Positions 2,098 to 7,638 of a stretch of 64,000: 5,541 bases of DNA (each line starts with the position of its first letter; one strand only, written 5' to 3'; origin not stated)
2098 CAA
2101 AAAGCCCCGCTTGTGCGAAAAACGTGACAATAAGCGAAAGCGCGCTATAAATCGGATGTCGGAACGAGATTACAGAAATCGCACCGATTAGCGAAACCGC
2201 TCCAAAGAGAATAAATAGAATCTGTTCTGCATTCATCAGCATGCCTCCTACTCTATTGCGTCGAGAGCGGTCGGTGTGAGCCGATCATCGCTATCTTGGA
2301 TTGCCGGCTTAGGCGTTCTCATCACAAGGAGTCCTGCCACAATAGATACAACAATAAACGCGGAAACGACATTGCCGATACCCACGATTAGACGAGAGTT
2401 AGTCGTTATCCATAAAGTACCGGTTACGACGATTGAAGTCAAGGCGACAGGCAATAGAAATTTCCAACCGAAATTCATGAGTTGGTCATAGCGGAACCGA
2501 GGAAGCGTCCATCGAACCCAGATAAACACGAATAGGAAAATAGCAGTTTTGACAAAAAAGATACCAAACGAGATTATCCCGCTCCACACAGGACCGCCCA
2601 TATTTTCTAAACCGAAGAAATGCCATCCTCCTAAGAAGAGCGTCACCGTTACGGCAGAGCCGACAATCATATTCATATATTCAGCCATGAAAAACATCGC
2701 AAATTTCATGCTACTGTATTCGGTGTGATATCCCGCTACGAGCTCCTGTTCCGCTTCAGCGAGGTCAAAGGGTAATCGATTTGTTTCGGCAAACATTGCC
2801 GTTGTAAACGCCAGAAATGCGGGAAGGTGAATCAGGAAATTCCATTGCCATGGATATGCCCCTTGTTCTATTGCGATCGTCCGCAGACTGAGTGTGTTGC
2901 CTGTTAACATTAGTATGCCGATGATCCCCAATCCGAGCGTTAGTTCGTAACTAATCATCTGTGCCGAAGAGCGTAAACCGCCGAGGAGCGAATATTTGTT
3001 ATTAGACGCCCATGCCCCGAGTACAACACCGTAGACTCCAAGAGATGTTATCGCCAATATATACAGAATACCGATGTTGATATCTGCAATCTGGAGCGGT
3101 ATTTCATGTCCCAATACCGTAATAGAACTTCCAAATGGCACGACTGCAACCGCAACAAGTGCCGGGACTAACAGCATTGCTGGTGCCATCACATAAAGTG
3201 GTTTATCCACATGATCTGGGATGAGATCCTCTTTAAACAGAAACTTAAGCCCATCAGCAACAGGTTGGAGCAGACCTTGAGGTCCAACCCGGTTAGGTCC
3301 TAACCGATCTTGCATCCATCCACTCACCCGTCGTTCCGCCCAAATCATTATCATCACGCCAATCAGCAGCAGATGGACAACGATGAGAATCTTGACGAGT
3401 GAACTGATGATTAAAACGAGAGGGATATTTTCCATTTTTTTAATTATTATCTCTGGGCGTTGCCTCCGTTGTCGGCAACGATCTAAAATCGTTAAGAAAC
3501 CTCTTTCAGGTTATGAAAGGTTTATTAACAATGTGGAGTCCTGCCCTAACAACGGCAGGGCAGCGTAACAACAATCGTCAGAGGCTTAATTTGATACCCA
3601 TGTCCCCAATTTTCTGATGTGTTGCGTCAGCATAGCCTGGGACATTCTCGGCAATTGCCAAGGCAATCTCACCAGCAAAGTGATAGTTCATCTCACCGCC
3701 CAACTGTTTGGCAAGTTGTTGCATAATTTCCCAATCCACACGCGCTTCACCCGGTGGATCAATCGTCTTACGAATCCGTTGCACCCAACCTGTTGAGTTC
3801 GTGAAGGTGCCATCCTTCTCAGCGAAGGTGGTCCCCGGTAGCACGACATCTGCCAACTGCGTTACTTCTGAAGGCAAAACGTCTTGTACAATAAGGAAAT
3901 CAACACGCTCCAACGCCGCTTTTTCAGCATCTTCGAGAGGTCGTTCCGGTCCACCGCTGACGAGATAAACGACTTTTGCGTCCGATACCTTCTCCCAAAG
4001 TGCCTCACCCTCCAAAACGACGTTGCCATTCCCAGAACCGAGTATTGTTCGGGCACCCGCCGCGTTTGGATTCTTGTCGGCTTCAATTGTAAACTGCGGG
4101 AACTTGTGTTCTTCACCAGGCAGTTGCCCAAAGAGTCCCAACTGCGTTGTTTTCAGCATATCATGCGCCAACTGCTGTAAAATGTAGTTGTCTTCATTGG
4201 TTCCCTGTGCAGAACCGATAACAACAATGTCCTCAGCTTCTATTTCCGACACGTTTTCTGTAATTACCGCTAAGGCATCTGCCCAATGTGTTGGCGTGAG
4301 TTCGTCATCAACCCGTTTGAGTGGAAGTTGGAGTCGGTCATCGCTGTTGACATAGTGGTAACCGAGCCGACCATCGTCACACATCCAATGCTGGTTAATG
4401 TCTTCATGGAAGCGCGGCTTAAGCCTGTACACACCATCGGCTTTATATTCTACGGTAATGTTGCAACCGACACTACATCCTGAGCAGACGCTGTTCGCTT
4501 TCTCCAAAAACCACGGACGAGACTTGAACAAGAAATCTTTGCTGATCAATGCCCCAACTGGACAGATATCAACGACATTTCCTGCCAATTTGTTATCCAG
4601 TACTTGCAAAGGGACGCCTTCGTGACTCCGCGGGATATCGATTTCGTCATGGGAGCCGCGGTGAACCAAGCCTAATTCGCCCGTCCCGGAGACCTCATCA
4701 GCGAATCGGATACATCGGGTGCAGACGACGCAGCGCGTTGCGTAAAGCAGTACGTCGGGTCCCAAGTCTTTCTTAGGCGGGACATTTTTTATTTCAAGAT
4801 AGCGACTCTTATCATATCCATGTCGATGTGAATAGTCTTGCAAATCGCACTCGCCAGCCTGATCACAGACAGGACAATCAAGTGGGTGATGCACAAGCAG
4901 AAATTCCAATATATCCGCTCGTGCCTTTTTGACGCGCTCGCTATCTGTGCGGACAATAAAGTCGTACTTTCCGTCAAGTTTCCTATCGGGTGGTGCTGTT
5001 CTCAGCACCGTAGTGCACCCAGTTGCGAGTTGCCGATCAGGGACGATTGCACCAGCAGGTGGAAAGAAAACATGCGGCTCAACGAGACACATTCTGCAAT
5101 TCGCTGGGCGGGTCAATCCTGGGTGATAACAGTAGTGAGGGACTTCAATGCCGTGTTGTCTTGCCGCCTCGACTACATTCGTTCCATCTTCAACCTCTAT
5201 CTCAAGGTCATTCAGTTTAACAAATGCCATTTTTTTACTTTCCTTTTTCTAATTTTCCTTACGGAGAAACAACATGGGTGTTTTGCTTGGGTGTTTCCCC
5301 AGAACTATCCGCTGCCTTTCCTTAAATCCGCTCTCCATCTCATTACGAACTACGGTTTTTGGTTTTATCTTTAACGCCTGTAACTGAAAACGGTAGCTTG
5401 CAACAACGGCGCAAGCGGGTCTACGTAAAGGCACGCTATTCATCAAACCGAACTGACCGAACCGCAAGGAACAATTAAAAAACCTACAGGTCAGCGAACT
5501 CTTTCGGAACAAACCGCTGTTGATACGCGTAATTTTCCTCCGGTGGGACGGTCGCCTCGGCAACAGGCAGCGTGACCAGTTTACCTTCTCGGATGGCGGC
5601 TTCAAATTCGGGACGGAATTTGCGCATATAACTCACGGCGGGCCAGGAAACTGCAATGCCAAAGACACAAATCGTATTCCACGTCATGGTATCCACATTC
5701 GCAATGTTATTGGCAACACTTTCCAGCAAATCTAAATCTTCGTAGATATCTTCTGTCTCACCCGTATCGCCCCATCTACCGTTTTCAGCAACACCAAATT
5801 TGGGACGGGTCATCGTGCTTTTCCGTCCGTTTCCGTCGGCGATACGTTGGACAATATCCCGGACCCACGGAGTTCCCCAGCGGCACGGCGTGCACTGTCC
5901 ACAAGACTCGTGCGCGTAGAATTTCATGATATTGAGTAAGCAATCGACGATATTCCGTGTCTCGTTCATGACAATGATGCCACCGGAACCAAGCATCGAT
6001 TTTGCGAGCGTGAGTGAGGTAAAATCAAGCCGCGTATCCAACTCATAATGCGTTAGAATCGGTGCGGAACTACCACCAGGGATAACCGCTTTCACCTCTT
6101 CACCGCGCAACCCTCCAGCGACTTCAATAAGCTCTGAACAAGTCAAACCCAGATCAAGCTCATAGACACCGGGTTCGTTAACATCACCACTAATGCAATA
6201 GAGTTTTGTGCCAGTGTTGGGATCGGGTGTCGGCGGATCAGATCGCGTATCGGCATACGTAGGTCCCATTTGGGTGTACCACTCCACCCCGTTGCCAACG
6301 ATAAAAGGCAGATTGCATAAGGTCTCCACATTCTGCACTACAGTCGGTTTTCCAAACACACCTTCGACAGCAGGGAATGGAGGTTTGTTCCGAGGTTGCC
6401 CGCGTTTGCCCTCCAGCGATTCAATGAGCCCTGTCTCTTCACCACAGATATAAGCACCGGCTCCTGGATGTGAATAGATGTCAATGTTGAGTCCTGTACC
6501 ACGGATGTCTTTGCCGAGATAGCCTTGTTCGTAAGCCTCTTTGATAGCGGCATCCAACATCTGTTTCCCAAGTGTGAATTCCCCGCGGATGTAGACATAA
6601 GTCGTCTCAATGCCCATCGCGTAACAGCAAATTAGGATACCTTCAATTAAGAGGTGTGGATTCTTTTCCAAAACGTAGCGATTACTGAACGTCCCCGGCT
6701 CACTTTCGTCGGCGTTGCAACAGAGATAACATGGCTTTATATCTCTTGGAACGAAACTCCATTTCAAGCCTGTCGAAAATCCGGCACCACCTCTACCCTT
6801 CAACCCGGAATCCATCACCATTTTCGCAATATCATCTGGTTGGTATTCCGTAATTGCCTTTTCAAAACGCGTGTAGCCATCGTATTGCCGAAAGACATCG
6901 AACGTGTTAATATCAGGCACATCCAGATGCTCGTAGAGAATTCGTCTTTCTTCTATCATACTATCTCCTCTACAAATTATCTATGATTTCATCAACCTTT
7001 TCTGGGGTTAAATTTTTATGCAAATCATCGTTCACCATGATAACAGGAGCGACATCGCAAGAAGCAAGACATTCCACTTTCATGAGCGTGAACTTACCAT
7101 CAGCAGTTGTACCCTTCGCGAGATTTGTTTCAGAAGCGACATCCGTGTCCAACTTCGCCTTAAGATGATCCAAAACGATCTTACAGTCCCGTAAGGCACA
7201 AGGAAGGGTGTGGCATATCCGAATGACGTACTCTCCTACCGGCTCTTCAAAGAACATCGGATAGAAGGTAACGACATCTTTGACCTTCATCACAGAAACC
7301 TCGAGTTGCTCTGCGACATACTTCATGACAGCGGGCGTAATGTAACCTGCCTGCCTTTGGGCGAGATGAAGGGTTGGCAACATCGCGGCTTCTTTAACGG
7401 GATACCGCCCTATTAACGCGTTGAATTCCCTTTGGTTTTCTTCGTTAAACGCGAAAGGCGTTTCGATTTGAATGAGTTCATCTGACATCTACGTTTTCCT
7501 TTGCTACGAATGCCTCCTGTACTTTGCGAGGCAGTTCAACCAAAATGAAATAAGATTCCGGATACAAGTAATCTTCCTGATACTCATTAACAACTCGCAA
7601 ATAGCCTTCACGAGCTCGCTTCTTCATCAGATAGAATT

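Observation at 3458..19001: Family of intergenic hairpins with variable stems but a conserved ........(A/C) loop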

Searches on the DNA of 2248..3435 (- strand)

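Call 56: search_rna_families(sources=[L011, L012, L014, L017, L019, L021, L098], threshold=gathering)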
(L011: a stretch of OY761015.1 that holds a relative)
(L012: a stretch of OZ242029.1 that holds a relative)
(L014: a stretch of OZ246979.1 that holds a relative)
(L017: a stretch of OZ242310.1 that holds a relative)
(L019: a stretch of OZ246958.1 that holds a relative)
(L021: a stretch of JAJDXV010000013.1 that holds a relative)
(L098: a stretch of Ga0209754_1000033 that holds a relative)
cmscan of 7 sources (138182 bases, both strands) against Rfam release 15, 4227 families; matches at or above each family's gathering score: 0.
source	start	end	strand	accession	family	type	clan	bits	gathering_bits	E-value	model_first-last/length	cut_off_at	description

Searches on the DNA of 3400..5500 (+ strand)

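Call 20: search_rna_families(source=window, start=3400, end=5500, threshold=evalue, max_evalue=10, show_alignments=3)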
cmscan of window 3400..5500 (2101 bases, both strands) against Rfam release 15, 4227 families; matches with E-value up to 10: 2.
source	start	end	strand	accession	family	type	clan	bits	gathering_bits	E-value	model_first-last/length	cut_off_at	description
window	3618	3700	-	RF00211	SNORD35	Gene; snRNA; snoRNA; CD-box;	CL00056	17.1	36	2.1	1-88/88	no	Small nucleolar RNA SNORD35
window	5342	5368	-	RF02248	Six3os1_3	Gene; lncRNA;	-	12.9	40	3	49-75/75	no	Six3os1 conserved region 3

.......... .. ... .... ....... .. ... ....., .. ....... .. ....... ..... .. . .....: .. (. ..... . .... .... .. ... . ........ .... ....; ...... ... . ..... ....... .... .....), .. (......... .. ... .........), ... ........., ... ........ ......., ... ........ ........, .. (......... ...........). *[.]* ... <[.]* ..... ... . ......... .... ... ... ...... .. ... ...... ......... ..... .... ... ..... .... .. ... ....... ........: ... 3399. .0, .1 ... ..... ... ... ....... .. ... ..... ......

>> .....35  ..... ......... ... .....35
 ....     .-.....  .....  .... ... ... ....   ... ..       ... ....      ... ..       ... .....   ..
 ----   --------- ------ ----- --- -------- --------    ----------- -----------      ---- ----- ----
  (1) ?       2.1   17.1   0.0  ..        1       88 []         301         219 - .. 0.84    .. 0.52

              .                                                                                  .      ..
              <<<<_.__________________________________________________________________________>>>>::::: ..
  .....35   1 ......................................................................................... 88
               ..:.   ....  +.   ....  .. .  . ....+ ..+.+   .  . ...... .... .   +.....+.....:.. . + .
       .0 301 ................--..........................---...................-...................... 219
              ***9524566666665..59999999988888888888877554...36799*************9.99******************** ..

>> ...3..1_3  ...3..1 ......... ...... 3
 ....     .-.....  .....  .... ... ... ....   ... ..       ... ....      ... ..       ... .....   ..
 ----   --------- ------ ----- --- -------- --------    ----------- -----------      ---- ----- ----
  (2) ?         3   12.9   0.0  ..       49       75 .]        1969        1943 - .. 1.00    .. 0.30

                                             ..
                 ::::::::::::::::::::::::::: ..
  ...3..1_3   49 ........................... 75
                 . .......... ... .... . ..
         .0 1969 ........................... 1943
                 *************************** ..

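Call 38: build_rna_model(alignment_id=A1, structure=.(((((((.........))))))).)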
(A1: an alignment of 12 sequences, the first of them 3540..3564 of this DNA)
Model R1 built from alignment A1 (12 sequences, 25 columns); structure: as given.
model positions 25; base pairs 7; branch points 0; effective number of sequences 12; information 1.046 bits per position. Calibrated on 0.2 Mb of random sequence (short: E-values are rough).
structure used (alignment columns):
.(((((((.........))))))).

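Call 39: search_with_rna_model(model_id=R1, sources=[window, L011, L012, L013, L014, L015, L016, L017, L018, L019, L020, L021, L022, L023, L024, L025, L026, L027, L028, L029, L030, L031, L032, L033, L034, L035, L036, L037, L038, L039, L040, L041, L042, L043, L044, L045, L046, L047, L048, L049, L050, L051, L052, L053, L054, L055, L056, L057, L058, L059, L060, L061, L062, L063, L064, L065, L066, L067, L068, L069, L070, L071, L072, L073, L074, L075, L076, L077, L078, L079, L080, L081, L082, L083, L084, L085, L086, L087, L088, L089, L090], max_evalue=10)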
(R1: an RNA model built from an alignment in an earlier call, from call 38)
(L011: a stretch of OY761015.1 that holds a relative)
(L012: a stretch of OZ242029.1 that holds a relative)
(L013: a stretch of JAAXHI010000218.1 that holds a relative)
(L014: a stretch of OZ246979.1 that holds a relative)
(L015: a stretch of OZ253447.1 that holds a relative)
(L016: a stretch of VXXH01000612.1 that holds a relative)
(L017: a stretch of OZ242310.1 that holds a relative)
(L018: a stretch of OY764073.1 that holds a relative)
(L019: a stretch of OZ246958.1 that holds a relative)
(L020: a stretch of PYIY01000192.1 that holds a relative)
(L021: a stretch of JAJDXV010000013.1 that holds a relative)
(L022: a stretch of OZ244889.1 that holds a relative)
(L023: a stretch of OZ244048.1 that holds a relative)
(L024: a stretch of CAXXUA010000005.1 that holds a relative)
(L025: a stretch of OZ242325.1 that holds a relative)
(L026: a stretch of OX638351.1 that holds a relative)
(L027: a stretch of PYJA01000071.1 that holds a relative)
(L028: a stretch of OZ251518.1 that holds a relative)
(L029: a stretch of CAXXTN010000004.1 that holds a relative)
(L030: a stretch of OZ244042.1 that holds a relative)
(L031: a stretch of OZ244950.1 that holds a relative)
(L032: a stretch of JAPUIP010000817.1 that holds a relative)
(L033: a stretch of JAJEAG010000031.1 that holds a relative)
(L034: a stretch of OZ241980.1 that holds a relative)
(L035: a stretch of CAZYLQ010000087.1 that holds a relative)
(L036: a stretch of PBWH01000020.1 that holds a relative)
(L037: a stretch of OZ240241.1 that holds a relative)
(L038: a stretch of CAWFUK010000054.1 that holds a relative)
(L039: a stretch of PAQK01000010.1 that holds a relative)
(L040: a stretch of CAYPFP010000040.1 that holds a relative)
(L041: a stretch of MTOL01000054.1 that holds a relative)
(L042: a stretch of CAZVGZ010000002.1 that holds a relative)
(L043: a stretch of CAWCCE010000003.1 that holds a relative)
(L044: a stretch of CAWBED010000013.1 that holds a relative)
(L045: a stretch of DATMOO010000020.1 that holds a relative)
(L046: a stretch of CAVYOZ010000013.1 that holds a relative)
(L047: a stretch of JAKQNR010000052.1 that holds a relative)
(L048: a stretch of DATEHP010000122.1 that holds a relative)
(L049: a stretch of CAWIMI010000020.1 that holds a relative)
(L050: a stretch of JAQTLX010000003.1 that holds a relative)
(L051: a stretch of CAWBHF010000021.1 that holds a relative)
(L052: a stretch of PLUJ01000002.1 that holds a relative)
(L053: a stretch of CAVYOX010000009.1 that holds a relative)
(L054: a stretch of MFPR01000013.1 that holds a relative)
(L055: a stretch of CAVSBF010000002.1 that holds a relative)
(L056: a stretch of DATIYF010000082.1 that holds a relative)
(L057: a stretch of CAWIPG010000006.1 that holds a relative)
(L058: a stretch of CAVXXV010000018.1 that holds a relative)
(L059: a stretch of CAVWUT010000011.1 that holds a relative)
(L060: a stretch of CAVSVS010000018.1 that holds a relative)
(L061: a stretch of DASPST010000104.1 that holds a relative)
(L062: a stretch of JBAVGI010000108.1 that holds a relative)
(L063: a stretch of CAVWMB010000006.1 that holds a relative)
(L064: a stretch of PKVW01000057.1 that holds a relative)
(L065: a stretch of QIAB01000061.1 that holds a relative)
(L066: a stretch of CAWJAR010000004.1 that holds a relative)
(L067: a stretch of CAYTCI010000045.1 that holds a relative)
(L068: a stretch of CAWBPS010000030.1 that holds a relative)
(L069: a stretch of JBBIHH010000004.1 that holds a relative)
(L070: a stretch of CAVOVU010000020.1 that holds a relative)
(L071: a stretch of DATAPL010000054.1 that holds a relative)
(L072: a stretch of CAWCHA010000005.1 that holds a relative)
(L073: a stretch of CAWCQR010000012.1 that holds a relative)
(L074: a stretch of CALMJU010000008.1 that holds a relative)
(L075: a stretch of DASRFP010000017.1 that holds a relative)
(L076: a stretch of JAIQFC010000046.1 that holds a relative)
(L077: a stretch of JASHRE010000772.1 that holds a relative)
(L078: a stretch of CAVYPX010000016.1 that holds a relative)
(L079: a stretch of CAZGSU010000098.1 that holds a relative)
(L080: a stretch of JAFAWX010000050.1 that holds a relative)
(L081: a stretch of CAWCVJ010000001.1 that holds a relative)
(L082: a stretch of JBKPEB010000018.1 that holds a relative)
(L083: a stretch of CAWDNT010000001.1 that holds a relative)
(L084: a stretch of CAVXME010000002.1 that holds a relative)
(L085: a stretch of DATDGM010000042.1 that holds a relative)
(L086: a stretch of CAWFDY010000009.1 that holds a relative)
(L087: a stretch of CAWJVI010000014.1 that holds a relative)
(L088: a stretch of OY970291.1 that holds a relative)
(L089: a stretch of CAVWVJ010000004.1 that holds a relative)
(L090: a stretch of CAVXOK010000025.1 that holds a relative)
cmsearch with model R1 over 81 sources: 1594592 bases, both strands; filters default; matches with E-value up to 10: 23.
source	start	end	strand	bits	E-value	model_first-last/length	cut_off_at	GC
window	3457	3481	-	33.2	4.6e-06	1-25/25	no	0.64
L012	19630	19654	+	33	5.2e-06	1-25/25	no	0.48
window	3540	3564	+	32.7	6.8e-06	1-25/25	no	0.68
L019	9873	9897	-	32.5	7.9e-06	1-25/25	no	0.64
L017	9955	9979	+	32.3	9.1e-06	1-25/25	no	0.6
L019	9955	9979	+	32.3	9.1e-06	1-25/25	no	0.6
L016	590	614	+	31.4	1.7e-05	1-25/25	no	0.44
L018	12249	12273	+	31.4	1.7e-05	1-25/25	no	0.44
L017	2921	2945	-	30.5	3.2e-05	1-25/25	no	0.6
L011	20252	20276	+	30.5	3.4e-05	1-25/25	no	0.44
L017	3003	3027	+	30.2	4.1e-05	1-25/25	no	0.72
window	15907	15931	-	29.9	5e-05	1-25/25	no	0.68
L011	8026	8050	-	29.9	5e-05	1-25/25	no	0.68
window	5394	5418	+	29.7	5.9e-05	1-25/25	no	0.6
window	18978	19002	+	29.1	8.7e-05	1-25/25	no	0.6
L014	8082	8106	+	27.5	0.00029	1-25/25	no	0.6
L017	9875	9899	-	26.8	0.00046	1-25/25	no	0.64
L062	9936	9957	-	20.1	0.06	1-25/25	no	0.73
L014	20581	20605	-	18.2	0.23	1-25/25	no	0.52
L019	5838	5862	+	17.8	0.31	1-25/25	no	0.2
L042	2751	2775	+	17.7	0.33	1-25/25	no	0.6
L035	6933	6955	-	17.7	0.33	1-25/25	no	0.52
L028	3694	3718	-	13.4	7.4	1-25/25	no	0.52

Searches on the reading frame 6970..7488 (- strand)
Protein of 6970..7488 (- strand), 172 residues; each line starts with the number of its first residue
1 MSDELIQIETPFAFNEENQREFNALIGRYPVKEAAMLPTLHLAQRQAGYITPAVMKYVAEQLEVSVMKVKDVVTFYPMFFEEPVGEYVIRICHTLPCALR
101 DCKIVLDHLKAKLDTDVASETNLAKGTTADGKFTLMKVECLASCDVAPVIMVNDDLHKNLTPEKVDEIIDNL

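Call 11: search_protein_families(library=pfam, proteins=[window:6970-7488:-])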
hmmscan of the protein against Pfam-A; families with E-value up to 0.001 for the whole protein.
window:6970-7488:- (172 aa): 1 family
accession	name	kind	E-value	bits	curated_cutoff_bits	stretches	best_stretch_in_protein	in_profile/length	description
PF01257.25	2Fe-2S_thioredx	-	3.3e-49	166.9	24.8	1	23-172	2-144/145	Thioredoxin-like [2Fe-2S] ferredoxin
